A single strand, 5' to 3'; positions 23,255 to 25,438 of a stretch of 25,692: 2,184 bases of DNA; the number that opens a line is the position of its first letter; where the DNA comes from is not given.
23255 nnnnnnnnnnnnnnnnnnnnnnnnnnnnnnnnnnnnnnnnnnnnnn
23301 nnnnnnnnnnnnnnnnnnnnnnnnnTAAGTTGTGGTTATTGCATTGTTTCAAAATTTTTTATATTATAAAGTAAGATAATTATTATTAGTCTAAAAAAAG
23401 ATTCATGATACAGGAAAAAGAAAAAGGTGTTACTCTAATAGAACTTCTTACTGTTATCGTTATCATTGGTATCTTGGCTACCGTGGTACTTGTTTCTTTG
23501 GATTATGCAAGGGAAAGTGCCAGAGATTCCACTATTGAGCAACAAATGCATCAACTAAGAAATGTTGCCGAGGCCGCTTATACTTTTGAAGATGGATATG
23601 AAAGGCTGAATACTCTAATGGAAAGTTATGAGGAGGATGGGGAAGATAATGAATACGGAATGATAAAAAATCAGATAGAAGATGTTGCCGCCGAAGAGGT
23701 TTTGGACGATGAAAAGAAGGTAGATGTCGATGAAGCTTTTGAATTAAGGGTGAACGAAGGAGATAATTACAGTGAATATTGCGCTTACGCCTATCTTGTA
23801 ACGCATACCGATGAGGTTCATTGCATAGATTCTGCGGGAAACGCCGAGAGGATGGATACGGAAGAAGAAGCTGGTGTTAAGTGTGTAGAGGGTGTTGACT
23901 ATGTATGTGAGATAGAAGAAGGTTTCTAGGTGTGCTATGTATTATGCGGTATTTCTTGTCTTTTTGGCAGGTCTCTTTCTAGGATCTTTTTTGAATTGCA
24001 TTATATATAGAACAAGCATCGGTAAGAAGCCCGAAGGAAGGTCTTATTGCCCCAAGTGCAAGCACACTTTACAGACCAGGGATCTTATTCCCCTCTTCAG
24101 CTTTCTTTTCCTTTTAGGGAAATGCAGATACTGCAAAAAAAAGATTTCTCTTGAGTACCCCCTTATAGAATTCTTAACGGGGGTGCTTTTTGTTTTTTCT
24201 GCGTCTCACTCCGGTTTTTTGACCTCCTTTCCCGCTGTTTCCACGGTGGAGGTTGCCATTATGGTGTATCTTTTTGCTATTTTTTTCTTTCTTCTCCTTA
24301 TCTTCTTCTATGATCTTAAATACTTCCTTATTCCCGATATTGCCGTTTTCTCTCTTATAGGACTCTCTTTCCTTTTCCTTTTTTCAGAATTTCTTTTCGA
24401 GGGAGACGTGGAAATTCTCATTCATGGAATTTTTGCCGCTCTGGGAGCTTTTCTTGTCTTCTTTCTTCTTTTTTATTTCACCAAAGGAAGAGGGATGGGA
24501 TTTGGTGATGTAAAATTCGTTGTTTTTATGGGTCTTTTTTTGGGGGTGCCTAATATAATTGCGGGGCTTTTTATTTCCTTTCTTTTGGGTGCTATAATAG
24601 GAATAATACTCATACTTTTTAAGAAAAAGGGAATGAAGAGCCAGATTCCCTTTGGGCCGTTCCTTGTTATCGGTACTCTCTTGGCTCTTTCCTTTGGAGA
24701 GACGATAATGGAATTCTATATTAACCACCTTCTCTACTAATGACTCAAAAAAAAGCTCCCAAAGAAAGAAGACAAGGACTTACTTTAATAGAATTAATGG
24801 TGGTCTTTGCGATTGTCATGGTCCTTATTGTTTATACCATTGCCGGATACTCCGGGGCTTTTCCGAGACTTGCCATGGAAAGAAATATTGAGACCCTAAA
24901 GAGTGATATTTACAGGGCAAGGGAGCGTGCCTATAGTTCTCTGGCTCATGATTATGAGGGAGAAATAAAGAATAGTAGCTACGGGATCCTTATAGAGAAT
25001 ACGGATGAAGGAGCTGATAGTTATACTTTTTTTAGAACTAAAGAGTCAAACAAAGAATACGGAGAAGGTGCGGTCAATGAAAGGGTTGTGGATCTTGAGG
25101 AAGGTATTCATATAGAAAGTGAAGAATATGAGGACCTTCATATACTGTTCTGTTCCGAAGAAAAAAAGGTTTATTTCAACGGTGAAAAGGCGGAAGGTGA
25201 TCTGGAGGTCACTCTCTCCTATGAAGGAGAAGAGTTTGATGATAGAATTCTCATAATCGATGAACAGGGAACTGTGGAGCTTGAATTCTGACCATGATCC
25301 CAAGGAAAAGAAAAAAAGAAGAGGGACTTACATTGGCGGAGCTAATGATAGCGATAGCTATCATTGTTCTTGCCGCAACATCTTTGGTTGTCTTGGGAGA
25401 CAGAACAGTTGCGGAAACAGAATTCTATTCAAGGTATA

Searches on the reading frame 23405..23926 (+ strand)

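Call 35: search_protein_families(library=pfam, proteins=[window:23405-23926:+], max_evalue=1)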
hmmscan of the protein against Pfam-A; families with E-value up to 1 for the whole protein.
window:23405-23926:+ (174 aa): 1 family
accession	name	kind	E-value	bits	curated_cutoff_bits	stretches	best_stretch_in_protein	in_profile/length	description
PF07963.17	N_methyl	-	2.4e-06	27.3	21.2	1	5-29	3-27/27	Prokaryotic N-terminal methylation motif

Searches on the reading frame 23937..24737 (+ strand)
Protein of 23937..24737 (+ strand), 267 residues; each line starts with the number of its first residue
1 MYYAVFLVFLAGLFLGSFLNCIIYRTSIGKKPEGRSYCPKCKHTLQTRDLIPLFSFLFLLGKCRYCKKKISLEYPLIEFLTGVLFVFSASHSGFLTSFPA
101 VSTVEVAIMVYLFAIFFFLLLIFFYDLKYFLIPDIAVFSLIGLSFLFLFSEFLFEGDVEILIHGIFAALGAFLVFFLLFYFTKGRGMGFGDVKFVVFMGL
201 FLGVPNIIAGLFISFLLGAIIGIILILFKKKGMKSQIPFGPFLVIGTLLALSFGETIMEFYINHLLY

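Call 35: search_protein_families(library=pfam, proteins=[window:23937-24737:+], max_evalue=1)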
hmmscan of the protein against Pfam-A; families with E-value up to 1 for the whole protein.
window:23937-24737:+ (267 aa): 6 families
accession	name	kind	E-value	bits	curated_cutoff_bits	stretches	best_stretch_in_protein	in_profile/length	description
PF06750.18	A24_N_bact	-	2.1e-28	98.6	23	1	11-90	2-82/84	Bacterial Peptidase A24 N-terminal domain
PF01478.23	Peptidase_A24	-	3.7e-14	53.5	26.5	1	114-223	2-104/104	Type IV leader peptidase family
PF25207.1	DUF7837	-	0.018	15.5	27.8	0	60-79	5-24/47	Domain of unknown function (DUF7837)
PF12773.13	DZR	-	0.11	13.1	27.3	1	32-72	9-36/45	Double zinc ribbon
PF13248.11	Zn_ribbon_3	-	0.23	11.4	27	1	37-49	4-16/26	zinc-ribbon domain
PF11793.14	FANCL_C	-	0.25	12.1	27.3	0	55-73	49-67/69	FANCL C-terminal domain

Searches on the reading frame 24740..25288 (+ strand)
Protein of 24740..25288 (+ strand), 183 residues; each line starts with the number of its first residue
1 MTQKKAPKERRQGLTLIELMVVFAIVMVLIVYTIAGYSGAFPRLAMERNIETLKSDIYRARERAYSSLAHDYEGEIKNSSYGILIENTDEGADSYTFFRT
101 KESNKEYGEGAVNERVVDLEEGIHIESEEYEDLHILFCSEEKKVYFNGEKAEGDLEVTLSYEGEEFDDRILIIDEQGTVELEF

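Call 35: search_protein_families(library=pfam, proteins=[window:24740-25288:+], max_evalue=1)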
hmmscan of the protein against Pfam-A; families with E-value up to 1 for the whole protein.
window:24740-25288:+ (183 aa): 1 family
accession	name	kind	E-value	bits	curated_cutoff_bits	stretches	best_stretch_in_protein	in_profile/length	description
PF07963.17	N_methyl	-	1.8e-06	27.7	21.2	1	10-31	3-24/27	Prokaryotic N-terminal methylation motif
